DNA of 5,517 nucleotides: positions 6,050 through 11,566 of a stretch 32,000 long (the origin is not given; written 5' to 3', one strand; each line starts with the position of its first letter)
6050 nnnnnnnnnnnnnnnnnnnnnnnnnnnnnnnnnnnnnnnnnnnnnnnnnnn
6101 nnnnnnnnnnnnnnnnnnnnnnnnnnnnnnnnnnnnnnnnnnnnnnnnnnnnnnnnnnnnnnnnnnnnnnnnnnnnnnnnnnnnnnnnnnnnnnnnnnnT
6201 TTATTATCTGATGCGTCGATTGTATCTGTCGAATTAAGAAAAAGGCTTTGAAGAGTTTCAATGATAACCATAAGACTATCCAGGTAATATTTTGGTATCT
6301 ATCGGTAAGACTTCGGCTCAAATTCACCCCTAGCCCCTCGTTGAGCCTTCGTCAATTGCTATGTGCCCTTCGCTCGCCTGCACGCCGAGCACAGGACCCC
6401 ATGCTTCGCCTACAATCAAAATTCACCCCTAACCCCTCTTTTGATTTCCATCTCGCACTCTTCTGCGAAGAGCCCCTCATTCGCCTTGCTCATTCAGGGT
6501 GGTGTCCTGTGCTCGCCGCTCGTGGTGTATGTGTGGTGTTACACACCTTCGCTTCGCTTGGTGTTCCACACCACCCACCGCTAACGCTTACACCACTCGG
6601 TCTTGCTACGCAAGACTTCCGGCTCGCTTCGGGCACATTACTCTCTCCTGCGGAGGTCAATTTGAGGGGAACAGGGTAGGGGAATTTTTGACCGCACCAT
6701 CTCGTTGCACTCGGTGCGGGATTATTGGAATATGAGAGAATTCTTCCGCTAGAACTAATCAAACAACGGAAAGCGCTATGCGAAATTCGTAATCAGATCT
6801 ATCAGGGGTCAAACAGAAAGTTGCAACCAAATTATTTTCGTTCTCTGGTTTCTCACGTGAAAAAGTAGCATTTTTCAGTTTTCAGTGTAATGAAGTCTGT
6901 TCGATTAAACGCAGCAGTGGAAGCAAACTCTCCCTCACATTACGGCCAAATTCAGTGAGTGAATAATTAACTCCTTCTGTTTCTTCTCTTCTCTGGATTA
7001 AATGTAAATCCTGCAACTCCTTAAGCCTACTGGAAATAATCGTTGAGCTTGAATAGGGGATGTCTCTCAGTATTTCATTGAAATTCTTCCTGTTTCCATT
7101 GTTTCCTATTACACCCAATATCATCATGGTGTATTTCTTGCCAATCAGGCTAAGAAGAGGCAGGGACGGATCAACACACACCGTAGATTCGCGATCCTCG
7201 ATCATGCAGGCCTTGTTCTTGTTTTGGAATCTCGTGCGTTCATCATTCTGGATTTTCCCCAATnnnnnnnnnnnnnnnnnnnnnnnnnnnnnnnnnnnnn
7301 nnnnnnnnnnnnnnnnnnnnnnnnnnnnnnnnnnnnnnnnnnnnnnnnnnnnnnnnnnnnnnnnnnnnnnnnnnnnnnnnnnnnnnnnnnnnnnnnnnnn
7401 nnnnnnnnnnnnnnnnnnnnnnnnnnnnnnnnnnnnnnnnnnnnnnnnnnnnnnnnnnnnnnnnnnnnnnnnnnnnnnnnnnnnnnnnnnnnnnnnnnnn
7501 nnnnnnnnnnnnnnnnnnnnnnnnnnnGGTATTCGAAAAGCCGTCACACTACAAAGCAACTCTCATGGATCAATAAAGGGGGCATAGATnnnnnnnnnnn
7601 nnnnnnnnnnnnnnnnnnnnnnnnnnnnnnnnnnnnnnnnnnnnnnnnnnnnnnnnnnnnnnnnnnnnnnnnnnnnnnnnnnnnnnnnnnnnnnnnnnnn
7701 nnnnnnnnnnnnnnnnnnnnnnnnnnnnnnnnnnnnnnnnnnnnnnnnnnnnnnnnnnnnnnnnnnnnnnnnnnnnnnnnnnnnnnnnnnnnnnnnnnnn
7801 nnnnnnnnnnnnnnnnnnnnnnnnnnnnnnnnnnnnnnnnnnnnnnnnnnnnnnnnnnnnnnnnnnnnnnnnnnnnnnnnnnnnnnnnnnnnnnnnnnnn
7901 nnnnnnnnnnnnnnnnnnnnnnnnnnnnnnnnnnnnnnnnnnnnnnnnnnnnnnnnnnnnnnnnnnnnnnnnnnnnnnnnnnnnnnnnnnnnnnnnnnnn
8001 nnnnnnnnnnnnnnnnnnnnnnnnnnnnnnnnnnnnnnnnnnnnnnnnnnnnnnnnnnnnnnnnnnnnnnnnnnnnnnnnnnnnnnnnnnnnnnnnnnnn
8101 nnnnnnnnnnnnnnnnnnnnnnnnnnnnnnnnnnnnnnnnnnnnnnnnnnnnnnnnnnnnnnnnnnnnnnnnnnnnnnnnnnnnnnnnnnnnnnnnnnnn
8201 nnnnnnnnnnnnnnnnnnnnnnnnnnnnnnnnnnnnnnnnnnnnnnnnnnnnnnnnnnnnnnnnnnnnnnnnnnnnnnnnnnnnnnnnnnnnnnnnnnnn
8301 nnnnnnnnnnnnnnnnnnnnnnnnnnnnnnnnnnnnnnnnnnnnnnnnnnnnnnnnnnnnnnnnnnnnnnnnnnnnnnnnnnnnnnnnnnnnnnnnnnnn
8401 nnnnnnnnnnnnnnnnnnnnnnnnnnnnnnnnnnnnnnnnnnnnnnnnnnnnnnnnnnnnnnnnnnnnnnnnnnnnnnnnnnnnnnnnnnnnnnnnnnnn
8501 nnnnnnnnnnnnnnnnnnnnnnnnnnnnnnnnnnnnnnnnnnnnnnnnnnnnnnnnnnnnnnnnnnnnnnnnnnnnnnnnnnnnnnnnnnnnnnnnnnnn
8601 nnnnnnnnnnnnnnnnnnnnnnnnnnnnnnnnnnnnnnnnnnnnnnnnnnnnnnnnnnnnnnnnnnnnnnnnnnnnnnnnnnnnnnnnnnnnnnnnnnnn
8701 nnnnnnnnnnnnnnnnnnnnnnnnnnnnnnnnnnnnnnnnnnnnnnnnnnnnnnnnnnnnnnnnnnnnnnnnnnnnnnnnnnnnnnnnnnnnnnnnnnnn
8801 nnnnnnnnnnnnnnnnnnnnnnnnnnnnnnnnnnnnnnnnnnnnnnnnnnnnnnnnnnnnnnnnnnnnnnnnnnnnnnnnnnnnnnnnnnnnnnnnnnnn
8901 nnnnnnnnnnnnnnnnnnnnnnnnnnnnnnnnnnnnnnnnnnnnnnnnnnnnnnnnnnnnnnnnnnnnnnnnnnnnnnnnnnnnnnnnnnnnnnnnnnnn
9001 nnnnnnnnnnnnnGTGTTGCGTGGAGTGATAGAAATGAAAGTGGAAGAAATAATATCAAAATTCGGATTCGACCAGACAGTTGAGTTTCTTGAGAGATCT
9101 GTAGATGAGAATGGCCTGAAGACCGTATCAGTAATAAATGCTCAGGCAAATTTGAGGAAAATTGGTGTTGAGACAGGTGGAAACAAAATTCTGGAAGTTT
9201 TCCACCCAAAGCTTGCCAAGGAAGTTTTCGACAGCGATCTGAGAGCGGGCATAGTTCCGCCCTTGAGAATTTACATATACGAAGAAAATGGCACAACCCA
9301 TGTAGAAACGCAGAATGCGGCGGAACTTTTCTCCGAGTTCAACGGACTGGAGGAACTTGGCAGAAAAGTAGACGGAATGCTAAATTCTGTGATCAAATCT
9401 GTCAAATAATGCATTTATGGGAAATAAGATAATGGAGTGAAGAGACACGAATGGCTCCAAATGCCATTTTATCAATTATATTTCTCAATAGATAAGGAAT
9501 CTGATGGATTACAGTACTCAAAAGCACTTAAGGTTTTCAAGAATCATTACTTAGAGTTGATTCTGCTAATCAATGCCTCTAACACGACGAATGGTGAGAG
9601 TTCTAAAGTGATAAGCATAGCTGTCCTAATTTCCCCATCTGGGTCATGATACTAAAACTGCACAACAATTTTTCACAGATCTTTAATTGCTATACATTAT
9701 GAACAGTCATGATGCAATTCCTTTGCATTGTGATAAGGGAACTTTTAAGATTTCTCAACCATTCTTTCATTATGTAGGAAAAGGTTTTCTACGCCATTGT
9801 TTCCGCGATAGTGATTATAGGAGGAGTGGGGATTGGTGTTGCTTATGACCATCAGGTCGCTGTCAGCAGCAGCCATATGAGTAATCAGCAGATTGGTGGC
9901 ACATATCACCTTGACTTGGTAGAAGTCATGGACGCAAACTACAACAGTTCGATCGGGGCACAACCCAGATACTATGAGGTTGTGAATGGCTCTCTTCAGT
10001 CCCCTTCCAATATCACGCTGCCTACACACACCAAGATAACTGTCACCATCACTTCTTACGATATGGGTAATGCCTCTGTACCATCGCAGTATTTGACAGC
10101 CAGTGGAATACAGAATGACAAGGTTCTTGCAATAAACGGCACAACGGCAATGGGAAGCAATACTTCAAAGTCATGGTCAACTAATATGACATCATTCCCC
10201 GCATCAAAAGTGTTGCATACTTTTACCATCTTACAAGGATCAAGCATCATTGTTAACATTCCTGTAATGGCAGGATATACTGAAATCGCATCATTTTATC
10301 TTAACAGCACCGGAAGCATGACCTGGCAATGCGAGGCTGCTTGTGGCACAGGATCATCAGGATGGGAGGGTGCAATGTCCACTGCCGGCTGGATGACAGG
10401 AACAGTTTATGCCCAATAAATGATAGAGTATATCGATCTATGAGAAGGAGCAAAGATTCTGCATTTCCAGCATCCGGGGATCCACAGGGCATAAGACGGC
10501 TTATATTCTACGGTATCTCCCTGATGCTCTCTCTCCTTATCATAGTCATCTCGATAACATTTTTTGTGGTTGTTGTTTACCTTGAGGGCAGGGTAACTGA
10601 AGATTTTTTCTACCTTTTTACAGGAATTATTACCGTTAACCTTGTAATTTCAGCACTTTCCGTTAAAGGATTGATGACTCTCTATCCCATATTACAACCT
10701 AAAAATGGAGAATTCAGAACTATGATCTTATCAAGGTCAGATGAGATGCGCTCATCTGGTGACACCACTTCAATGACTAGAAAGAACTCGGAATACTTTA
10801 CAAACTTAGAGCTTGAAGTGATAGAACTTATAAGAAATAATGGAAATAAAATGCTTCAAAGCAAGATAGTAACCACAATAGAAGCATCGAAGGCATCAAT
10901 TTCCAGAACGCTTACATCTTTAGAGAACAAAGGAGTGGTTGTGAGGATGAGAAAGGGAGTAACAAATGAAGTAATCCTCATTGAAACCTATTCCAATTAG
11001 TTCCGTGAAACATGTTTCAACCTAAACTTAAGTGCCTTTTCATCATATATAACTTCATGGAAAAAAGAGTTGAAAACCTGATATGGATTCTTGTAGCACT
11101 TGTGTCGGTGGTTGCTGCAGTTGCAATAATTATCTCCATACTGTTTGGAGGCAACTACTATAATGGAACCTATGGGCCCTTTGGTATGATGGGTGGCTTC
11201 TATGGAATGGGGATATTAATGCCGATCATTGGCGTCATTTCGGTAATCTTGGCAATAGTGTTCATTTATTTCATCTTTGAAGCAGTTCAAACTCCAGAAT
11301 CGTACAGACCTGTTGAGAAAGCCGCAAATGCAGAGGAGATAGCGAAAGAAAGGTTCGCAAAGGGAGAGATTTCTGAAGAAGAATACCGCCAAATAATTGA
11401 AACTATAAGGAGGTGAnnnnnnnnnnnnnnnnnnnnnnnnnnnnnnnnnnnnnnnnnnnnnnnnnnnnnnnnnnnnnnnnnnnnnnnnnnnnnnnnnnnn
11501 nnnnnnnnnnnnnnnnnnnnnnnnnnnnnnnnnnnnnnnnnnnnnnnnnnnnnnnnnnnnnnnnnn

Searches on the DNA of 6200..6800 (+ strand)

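Call 10: search_rna_families(source=window, start=6200, end=6800, threshold=evalue, max_evalue=10, show_alignments=2)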
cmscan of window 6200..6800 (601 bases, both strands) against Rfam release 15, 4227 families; matches with E-value up to 10: 1.
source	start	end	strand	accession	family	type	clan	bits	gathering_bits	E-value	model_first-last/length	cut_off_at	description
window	6462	6527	+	RF02136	HTT-AS1_3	Gene; lncRNA;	-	18.8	70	0.32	1-60/60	no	HTT antisense RNA 1 conserved region 3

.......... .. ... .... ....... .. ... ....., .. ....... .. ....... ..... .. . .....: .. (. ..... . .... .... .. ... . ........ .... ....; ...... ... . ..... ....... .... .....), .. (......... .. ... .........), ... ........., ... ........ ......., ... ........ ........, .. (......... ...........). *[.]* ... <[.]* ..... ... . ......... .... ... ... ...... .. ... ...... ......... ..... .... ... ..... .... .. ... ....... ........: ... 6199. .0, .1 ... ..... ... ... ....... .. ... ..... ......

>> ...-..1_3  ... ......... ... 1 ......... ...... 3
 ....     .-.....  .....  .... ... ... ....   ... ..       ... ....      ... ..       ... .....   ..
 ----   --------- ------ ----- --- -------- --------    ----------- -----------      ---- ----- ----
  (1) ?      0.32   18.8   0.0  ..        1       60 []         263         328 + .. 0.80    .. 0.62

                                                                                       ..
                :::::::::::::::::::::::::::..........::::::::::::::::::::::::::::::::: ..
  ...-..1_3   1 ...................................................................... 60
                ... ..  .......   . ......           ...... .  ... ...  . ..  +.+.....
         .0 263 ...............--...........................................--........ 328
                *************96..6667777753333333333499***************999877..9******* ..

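Call 13: search_dna_similar(query=window:6290-6700:+, collection=plasmids, mode=distant, max_rows=30)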
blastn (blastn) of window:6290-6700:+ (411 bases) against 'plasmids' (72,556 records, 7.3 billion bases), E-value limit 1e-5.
No match.

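Call 14: search_dna_similar(query=window:6290-6700:+, collection=phages, mode=distant, max_rows=30)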
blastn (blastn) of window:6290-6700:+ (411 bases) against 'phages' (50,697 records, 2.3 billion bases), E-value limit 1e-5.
No match.

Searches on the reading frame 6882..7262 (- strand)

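Call 7: search_protein_families(library=pfam, proteins=[window:6882-7262:-], max_evalue=0.01)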
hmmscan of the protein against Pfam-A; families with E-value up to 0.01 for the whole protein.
window:6882-7262:- (126 aa): 1 family
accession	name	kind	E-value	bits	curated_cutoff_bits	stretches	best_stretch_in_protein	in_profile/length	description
PF01638.23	HxlR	-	2.3e-12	47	20.8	1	39-122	1-85/91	HxlR-like helix-turn-helix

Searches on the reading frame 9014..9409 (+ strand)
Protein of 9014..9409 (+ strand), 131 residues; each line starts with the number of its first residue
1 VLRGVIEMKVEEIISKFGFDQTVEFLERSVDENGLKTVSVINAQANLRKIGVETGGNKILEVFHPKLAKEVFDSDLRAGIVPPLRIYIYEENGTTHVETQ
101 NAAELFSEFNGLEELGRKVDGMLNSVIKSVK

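Call 12: search_protein_families(library=pfam, proteins=[window:9014-9409:+], max_evalue=0.01)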
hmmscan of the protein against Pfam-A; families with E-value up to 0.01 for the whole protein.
window:9014-9409:+ (131 aa): 1 family
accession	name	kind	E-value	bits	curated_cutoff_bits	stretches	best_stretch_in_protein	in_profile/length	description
PF03625.19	DUF302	-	1.9e-13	50.5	23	1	41-101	1-62/63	Domain of unknown function DUF302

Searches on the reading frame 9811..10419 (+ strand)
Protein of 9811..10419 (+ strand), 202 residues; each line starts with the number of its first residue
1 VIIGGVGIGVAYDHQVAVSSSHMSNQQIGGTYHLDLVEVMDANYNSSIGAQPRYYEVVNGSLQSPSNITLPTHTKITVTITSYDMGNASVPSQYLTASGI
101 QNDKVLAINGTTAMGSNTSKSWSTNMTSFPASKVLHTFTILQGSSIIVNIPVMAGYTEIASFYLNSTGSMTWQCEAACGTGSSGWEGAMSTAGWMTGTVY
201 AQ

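Call 12: search_protein_families(library=pfam, proteins=[window:9811-10419:+], max_evalue=0.01)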
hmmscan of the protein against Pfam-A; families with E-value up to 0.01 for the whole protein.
window:9811-10419:+ (202 aa): 0 families

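Call 41: search_protein_families(library=ncbifam, proteins=[window:9811-10419:+], max_evalue=0.01)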
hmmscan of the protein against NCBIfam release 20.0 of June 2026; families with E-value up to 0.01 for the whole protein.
window:9811-10419:+ (202 aa): 1 family
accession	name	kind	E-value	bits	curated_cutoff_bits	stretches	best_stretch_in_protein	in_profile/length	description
TIGR02866.1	CoxB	equivalog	0.0078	15.8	147.7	0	131-184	134-184/202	cytochrome c oxidase subunit II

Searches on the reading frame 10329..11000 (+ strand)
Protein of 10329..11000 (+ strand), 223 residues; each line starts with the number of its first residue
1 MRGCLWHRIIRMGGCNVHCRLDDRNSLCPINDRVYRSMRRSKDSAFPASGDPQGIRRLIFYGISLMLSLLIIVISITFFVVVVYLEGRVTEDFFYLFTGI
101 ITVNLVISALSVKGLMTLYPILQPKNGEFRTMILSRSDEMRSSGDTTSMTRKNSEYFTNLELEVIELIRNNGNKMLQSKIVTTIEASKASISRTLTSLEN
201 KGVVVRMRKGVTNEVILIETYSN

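Call 12: search_protein_families(library=pfam, proteins=[window:10329-11000:+], max_evalue=0.01)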
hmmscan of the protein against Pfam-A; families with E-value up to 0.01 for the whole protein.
window:10329-11000:+ (223 aa): 6 families
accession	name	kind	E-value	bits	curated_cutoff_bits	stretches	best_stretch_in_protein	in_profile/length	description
PF24034.1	DUF7343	-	1.3e-10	41.4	27.6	1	161-215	5-59/62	Domain of unknown function (DUF7343)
PF01047.28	MarR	-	1.2e-05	25.6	24.6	1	158-208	2-51/59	MarR family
PF12802.13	MarR_2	-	0.00014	22.4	27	1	159-206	5-52/61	MarR family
PF13463.12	HTH_27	-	0.0027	18.4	22.2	1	157-209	1-53/68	Winged helix DNA-binding domain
PF13338.12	AbiEi_4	-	0.0046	17.5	25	1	177-211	10-45/49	Transcriptional regulator, AbiEi antitoxin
PF03965.22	Penicillinase_R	-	0.0074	17.1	22.6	1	158-211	2-58/115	Penicillinase repressor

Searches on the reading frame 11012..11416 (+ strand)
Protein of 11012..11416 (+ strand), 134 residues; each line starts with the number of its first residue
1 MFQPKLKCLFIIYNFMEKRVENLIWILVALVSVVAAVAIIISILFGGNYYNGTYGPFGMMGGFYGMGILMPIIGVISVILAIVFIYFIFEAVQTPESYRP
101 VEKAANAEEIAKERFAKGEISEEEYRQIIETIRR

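Call 12: search_protein_families(library=pfam, proteins=[window:11012-11416:+], max_evalue=0.01)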
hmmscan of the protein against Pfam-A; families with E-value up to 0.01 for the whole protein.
window:11012-11416:+ (134 aa): 4 families
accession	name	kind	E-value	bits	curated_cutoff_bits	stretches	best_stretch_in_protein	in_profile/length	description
PF09851.14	SHOCT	-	1.9e-06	27.9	27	1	107-128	2-23/28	Short C-terminal domain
PF10110.14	GPDPase_memb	-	0.0027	16.9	29.6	1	14-95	210-289/321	Membrane domain of glycerophosphoryl diester phosphodiesterase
PF06195.18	DUF996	-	0.0028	18.3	31.3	1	22-94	29-103/138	Protein of unknown function (DUF996)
PF13829.11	DUF4191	-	0.0042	16.9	30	0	6-63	8-62/219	Domain of unknown function (DUF4191)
